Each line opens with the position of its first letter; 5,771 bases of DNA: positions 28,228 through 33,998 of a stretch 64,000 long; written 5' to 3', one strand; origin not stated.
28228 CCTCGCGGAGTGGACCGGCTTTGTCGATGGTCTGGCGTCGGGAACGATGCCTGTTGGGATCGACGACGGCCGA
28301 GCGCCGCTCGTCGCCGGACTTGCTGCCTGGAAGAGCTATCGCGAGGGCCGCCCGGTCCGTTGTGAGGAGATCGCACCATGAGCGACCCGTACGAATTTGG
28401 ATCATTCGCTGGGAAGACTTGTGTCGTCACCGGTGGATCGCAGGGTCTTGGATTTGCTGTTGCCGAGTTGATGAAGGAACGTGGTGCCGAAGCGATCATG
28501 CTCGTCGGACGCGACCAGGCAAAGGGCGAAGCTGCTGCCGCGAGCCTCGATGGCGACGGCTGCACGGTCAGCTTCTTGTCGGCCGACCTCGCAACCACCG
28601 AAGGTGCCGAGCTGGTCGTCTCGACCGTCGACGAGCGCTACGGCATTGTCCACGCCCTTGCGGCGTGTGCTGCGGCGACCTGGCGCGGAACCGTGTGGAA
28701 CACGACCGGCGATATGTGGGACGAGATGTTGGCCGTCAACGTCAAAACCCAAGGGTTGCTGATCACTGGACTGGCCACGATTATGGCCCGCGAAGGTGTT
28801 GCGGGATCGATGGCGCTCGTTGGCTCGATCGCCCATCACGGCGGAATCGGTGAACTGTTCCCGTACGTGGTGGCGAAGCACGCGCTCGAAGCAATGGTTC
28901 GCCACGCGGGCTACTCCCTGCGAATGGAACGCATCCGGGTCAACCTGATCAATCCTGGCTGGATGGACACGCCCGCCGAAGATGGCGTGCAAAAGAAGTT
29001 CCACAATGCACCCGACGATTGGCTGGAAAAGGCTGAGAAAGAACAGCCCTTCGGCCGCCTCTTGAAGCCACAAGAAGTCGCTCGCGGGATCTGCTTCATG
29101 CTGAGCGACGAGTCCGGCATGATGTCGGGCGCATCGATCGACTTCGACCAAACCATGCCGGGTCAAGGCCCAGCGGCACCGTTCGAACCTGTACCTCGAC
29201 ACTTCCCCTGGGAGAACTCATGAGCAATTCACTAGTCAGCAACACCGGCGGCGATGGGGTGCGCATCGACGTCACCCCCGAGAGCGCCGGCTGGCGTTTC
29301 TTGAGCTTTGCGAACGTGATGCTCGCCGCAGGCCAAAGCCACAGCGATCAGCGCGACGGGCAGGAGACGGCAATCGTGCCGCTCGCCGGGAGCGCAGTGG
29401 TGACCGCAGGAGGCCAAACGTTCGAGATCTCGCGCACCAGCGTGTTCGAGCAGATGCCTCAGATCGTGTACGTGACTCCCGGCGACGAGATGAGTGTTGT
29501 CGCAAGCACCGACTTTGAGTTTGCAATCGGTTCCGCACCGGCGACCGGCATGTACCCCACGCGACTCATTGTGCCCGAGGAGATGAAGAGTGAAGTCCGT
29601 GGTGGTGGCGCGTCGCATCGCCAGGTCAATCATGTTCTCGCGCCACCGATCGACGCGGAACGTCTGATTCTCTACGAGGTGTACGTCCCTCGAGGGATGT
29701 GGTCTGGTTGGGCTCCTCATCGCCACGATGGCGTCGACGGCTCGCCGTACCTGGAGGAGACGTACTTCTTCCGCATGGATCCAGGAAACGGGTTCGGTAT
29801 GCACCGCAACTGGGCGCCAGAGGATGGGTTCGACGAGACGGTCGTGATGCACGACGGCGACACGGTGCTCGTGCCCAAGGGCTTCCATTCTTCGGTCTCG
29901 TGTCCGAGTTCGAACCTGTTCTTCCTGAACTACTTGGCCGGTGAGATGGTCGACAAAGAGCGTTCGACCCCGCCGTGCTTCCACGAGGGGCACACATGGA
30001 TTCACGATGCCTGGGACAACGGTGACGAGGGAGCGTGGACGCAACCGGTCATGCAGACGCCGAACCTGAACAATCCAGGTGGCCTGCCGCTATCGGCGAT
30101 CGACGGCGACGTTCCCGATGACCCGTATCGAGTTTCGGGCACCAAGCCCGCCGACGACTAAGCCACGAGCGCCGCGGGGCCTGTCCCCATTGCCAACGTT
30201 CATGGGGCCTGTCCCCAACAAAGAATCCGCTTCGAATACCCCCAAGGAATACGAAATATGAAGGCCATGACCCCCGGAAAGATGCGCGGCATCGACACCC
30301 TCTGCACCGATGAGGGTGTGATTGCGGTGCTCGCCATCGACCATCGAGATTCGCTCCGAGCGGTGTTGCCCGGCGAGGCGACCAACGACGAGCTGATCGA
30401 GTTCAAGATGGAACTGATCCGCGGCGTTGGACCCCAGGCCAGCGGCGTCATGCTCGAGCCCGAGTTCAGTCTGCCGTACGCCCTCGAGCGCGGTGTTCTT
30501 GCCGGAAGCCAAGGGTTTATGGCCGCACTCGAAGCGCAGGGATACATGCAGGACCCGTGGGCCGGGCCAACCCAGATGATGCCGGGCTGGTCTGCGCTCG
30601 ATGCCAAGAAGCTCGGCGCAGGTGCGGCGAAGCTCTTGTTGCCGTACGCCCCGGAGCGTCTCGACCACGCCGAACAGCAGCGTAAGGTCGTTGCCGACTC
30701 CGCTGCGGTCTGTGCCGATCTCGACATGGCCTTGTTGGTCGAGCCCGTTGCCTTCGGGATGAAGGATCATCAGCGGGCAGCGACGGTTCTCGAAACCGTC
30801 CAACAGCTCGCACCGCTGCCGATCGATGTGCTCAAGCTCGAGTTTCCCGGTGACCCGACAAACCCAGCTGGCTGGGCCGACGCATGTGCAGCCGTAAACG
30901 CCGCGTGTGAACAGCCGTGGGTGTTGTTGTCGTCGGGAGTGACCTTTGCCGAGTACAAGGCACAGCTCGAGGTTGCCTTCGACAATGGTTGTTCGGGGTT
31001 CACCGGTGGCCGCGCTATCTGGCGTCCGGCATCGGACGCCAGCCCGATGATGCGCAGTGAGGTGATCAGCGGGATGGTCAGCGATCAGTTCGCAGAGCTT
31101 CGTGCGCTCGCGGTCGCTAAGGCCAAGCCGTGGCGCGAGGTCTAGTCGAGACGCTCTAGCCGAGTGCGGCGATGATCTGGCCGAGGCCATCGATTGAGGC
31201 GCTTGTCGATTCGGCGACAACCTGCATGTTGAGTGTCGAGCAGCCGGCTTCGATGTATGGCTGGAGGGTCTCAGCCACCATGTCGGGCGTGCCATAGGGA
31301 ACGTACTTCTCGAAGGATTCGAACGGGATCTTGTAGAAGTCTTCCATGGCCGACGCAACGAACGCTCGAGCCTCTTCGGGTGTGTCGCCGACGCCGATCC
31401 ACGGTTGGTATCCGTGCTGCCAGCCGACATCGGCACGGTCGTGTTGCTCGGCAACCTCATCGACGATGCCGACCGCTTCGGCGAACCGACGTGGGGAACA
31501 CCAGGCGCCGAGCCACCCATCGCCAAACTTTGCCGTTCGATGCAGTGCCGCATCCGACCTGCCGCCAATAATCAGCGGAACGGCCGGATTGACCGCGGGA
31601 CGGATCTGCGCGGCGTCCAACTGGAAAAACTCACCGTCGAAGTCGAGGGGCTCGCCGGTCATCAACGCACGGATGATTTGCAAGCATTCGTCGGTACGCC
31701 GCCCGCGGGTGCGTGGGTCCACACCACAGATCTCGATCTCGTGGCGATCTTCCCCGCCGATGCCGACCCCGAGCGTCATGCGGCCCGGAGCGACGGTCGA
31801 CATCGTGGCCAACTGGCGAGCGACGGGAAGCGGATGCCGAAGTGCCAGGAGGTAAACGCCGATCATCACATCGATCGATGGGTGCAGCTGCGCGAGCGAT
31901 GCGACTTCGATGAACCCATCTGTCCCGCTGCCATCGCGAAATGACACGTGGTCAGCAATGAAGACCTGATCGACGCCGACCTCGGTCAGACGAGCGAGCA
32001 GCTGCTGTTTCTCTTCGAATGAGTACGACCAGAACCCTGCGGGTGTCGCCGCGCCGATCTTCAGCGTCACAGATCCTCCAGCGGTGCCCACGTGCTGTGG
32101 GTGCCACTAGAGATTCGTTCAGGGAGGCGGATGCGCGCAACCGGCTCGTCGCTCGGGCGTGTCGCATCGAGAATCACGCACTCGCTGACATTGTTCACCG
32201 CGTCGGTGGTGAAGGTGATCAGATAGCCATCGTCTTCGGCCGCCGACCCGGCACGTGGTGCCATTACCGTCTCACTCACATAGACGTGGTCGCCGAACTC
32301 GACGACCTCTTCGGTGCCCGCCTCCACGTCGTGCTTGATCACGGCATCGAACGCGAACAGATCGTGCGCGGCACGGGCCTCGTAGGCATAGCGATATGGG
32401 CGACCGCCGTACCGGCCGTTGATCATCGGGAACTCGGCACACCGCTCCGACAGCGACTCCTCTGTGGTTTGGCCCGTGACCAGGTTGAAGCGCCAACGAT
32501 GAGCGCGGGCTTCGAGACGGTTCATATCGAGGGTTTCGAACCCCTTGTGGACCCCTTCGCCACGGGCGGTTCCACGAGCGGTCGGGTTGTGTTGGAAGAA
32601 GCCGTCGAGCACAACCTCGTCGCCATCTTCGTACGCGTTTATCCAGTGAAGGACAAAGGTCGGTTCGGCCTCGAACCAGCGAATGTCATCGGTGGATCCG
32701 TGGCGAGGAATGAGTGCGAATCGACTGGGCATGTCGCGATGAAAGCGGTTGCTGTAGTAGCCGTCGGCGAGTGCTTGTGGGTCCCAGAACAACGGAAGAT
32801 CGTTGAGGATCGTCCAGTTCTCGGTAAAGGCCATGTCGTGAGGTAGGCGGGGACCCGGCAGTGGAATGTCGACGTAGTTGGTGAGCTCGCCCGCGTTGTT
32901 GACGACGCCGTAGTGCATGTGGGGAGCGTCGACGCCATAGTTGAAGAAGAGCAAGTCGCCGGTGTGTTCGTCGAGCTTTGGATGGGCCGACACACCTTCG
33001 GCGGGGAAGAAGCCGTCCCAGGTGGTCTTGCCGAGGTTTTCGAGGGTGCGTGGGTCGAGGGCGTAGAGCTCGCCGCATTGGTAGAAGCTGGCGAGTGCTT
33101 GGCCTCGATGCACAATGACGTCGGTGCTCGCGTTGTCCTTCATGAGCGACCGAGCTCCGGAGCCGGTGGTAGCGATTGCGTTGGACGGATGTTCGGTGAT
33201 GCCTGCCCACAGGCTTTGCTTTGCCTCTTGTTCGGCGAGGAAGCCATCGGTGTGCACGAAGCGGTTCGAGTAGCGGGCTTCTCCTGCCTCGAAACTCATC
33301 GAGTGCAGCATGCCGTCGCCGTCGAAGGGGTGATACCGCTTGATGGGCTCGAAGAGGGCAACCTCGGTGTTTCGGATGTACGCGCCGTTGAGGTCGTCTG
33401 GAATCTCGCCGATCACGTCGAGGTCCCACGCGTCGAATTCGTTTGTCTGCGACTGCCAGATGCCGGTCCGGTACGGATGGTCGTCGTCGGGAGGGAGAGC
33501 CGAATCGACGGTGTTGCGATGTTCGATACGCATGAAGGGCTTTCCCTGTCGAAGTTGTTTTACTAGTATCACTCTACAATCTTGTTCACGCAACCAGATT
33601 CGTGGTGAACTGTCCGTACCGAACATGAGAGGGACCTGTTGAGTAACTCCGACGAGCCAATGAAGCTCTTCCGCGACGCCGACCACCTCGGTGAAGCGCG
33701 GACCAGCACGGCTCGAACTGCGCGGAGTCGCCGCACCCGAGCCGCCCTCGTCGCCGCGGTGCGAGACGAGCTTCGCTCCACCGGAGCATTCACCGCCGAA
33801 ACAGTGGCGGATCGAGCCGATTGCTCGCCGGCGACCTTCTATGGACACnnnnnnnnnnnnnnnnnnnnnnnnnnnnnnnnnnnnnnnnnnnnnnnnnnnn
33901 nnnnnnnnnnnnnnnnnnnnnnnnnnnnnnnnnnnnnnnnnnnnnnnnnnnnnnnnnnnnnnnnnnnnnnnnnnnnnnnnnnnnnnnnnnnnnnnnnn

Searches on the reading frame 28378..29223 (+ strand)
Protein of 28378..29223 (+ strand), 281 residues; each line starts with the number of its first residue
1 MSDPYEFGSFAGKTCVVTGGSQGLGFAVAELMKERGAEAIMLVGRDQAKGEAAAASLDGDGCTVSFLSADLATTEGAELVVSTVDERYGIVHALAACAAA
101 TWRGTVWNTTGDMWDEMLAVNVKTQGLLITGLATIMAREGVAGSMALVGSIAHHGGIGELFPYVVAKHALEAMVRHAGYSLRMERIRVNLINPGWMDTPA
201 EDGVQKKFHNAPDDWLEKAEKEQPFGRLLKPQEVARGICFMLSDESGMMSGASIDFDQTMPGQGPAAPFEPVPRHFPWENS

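Call 3: search_protein_families(library=pfam, proteins=[window:28378-29223:+], max_evalue=0.001)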
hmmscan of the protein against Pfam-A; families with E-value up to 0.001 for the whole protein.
window:28378-29223:+ (281 aa): 4 families
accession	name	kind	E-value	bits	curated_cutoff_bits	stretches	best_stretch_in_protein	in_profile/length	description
PF13561.12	adh_short_C2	-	5.6e-42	144.4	27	1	22-257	6-232/236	Enoyl-(Acyl carrier protein) reductase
PF00106.31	adh_short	-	8e-31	107.5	26.6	1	13-204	1-190/195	short chain dehydrogenase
PF08659.16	KR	-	1.2e-16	61.6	22.6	1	14-176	2-162/180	KR domain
PF23441.1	SDR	-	5.3e-05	23.2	27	0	11-59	6-54/258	SDR-like rossmann domain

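Call 4: search_protein_families(library=ncbifam, proteins=[window:28378-29223:+], max_evalue=0.001)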
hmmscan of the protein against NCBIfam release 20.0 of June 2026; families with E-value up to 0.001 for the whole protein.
window:28378-29223:+ (281 aa): 218 families (the best 25 are shown)
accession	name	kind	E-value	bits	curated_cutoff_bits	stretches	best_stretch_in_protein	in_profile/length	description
NF004847.0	PRK06198.1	subfamily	1.3e-89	300.1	240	1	9-268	4-263/269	oxidoreductase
NF005559.1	PRK07231.1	subfamily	2.7e-36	125.3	215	1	10-257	2-244/249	glucose 1-dehydrogenase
NF004791.0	PRK06138.1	equivalog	1.2e-34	119.8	312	1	10-257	3-246/252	SDR family oxidoreductase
NF005469.0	PRK07063.1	equivalog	3.6e-34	118.5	306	1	10-257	5-251/260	SDR family oxidoreductase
NF004198.0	PRK05653.1-3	equivalog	8.2e-34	117.2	296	1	10-255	5-241/248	3-oxoacyl-ACP reductase FabG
NF005075.0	PRK06500.1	equivalog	4.5e-31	108.1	336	1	10-257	4-243/249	SDR family oxidoreductase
NF053701.1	CsHdxCHCADhChcB2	equivalog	5.3e-31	108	350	1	10-257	1-239/245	cis-4-hydroxycyclohexanecarboxylate dehydrogenase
NF006121.0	PRK08265.1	subfamily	2.5e-30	105.9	294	1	10-268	5-253/263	short chain dehydrogenase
NF009466.0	PRK12826.1-2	subfamily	3.1e-30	105.5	222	1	14-258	5-242/248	3-oxoacyl-ACP reductase FabG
NF006070.0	PRK08213.1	subfamily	1.1e-29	103.8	279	1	10-257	10-253/259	gluconate 5-dehydrogenase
NF009468.0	PRK12826.1-4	equivalog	3.5e-29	102.3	318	1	9-257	4-244/256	SDR family oxidoreductase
NF005095.0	PRK06523.1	subfamily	8.9e-29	100.8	231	1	9-255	7-252/261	oxidoreductase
NF053674.1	XylDhXylBProt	equivalog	1.2e-28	100.3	400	1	7-253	6-244/252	D-xylose 1-dehydrogenase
NF009384.0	PRK12743.1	equivalog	4.2e-28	98.2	264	1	13-265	7-252/258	SDR family oxidoreductase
NF052558.1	MBtsdlDhBudC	equivalog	5.3e-28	98.3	270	1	10-257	1-238/250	meso-2,3-butanediol dehydrogenase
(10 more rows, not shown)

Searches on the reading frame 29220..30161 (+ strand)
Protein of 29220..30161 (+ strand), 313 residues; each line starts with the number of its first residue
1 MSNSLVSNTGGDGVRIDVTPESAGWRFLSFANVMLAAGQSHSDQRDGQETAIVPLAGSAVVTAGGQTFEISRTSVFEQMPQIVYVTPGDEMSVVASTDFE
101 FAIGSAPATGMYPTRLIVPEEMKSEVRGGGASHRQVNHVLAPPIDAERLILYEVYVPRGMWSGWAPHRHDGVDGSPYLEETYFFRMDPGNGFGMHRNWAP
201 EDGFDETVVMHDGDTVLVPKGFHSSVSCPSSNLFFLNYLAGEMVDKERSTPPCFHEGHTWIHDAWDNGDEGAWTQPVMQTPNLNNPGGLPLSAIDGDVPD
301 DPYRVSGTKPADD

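Call 3: search_protein_families(library=pfam, proteins=[window:29220-30161:+], max_evalue=0.001)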
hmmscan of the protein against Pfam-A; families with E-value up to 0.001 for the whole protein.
window:29220-30161:+ (313 aa): 1 family
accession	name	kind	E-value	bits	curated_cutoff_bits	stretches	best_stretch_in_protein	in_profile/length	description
PF04962.18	KduI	-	1.9e-68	231.1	23.9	1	12-261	12-262/262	KduI/IolB family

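Call 4: search_protein_families(library=ncbifam, proteins=[window:29220-30161:+], max_evalue=0.001)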
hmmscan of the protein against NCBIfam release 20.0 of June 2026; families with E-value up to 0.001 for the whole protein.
window:29220-30161:+ (313 aa): 2 families
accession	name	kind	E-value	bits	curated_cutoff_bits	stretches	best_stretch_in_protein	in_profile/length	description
TIGR04378.1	myo_inos_iolB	equivalog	3.4e-66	223.3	205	1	17-246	2-235/247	5-deoxy-glucuronate isomerase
NF002091.1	PRK00924.1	equivalog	3.3e-05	23.4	250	1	48-242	75-261/277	5-dehydro-4-deoxy-D-glucuronate isomerase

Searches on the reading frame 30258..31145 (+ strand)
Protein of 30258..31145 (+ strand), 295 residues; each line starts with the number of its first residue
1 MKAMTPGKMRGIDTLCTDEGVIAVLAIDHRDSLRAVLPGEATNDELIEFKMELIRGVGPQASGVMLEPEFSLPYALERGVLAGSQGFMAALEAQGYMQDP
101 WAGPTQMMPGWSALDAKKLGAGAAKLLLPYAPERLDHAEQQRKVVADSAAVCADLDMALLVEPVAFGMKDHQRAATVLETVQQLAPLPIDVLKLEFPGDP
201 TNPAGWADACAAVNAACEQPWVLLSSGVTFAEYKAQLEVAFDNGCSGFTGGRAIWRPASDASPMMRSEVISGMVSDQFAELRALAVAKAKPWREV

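Call 3: search_protein_families(library=pfam, proteins=[window:30258-31145:+], max_evalue=0.001)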
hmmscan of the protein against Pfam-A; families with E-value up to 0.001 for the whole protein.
window:30258-31145:+ (295 aa): 1 family
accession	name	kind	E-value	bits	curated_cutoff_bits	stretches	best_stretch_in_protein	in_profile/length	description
PF01791.15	DeoC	-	6.2e-15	55.9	23.8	1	23-255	2-227/229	DeoC/LacD family aldolase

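Call 4: search_protein_families(library=ncbifam, proteins=[window:30258-31145:+], max_evalue=0.001)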
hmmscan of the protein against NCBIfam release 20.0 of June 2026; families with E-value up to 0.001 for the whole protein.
window:30258-31145:+ (295 aa): 4 families
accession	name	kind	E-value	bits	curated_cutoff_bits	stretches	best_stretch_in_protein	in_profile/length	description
NF009498.0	PRK12858.1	subfamily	1e-52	179.2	184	1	3-294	3-325/342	tagatose 1,6-diphosphate aldolase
NF009065.0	PRK12399.1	subfamily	6.4e-20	71.4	458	1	4-258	3-284/326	tagatose 1,6-diphosphate aldolase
NF003180.0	PRK04161.1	subfamily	2e-18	66.6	519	1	4-258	4-285/330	tagatose 1,6-diphosphate aldolase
TIGR01232.1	lacD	equivalog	2.1e-14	53.5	432.2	1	6-258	4-283/325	tagatose-bisphosphate aldolase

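Call 23: search_protein_families(library=ncbifam, proteins=[window:30258-31145:+], max_evalue=0.00001)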
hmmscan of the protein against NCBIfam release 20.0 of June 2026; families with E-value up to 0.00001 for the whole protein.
window:30258-31145:+ (295 aa): 4 families
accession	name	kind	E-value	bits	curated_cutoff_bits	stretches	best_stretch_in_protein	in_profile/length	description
NF009498.0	PRK12858.1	subfamily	1e-52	179.2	184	1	3-294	3-325/342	tagatose 1,6-diphosphate aldolase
NF009065.0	PRK12399.1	subfamily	6.4e-20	71.4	458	1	4-258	3-284/326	tagatose 1,6-diphosphate aldolase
NF003180.0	PRK04161.1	subfamily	2e-18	66.6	519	1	4-258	4-285/330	tagatose 1,6-diphosphate aldolase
TIGR01232.1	lacD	equivalog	2.1e-14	53.5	432.2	1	6-258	4-283/325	tagatose-bisphosphate aldolase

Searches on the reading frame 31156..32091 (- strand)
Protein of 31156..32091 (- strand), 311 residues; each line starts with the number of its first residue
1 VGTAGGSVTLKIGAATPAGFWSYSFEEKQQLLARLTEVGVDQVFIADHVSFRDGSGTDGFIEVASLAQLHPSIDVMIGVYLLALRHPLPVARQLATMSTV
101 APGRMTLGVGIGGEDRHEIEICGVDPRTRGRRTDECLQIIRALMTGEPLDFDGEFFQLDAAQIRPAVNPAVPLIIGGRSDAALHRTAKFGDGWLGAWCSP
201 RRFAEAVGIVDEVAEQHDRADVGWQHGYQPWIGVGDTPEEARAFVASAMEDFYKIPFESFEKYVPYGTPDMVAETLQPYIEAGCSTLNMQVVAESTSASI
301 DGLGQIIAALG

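Call 17: search_protein_families(library=pfam, proteins=[window:31156-32091:-], max_evalue=0.00001)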
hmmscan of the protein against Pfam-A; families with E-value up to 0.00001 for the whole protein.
window:31156-32091:- (311 aa): 1 family
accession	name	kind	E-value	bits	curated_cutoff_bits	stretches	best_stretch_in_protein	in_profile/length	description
PF00296.26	Bac_luciferase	-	6.6e-41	141.1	27.9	1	25-250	22-242/314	Luciferase-like monooxygenase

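Call 23: search_protein_families(library=ncbifam, proteins=[window:31156-32091:-], max_evalue=0.00001)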
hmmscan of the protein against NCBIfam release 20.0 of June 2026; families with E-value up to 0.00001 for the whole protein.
window:31156-32091:- (311 aa): 23 families
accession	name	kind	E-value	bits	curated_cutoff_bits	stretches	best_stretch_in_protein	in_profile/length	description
TIGR03619.1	F420_Rv2161c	subfamily_domain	1.1e-40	139.7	166.9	1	53-229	41-217/247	TIGR03619 family F420-dependent LLM class oxidoreductase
TIGR03854.1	F420_MSMEG_3544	hypoth_equivalog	3.1e-28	98.9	295.6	1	27-293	14-270/290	TIGR03854 family LLM class F420-dependent oxidoreductase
TIGR03560.1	F420_Rv1855c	subfamily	5e-21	75.5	231.4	1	26-220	13-218/227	TIGR03560 family F420-dependent LLM class oxidoreductase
NF002619.0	PRK02271.1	equivalog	2.4e-19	69.8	276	1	36-221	24-202/329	5,10-methylenetetrahydromethanopterin reductase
TIGR03564.1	F420_MSMEG_4879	subfamily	1.9e-18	67.1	234.25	1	36-256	9-222/265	TIGR03564 family F420-dependent LLM class oxidoreductase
TIGR03571.1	lucif_BA3436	subfamily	5e-18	65.4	303.9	1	24-207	29-218/304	TIGR03571 family LLM class oxidoreductase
TIGR03557.1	F420_G6P_family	subfamily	3.2e-17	62.7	210.4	1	36-196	23-188/316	TIGR03557 family F420-dependent LLM class oxidoreductase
TIGR03621.1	F420_MSMEG_2516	subfamily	2.6e-16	59.6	213.15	1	33-191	21-171/295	TIGR03621 family F420-dependent LLM class oxidoreductase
TIGR03555.1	F420_mer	equivalog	6.3e-16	58.7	348.7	1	34-219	19-199/325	5,10-methylenetetrahydromethanopterin reductase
TIGR04021.1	LLM_DMSO2_sfnG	equivalog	1.2e-15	57.7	382.95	1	36-263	38-267/350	dimethylsulfone monooxygenase SfnG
TIGR03841.1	F420_Rv3093c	subfamily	2.1e-15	56.9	213.65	1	24-220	8-196/298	LLM class F420-dependent oxidoreductase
TIGR03565.1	alk_sulf_monoox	equivalog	4.2e-15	55.7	518.2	1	55-220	51-218/346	FMNH2-dependent alkanesulfonate monooxygenase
NF001939.1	PRK00719.1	subfamily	1.1e-14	54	510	1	55-241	51-236/373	alkanesulfonate monooxygenase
TIGR03559.1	F420_Rv3520c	subfamily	3.8e-14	52.5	335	1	20-208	8-201/325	LLM class F420-dependent oxidoreductase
TIGR04024.1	F420_NP1902A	hypoth_equivalog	5.1e-14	51.7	345.4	1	47-208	30-191/330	TIGR04024 family LLM class F420-dependent oxidoreductase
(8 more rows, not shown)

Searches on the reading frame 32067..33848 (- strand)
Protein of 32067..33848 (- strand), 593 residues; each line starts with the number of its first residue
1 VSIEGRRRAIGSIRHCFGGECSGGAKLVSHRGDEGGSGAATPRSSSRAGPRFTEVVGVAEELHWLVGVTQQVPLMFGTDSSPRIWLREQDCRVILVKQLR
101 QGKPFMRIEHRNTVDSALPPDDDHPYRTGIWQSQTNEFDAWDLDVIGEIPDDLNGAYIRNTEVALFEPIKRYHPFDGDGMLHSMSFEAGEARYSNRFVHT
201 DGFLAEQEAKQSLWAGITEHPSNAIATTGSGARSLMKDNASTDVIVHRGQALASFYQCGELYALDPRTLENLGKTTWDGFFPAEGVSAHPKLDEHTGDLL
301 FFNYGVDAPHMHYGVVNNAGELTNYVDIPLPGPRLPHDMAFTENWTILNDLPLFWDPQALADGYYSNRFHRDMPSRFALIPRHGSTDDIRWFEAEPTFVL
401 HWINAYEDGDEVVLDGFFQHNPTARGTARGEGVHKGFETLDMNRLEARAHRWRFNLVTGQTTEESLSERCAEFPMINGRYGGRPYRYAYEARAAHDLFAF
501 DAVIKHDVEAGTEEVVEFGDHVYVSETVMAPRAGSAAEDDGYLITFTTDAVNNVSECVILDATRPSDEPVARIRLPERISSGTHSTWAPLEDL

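Call 40: search_protein_families(library=pfam, proteins=[window:32067-33848:-], max_evalue=0.00001)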
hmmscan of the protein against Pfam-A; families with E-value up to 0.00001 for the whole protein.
window:32067-33848:- (593 aa): 1 family
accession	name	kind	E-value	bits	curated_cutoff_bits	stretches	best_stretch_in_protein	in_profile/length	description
PF03055.21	RPE65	-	2.8e-127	426.1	27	1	132-589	2-469/469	Retinal pigment epithelial membrane protein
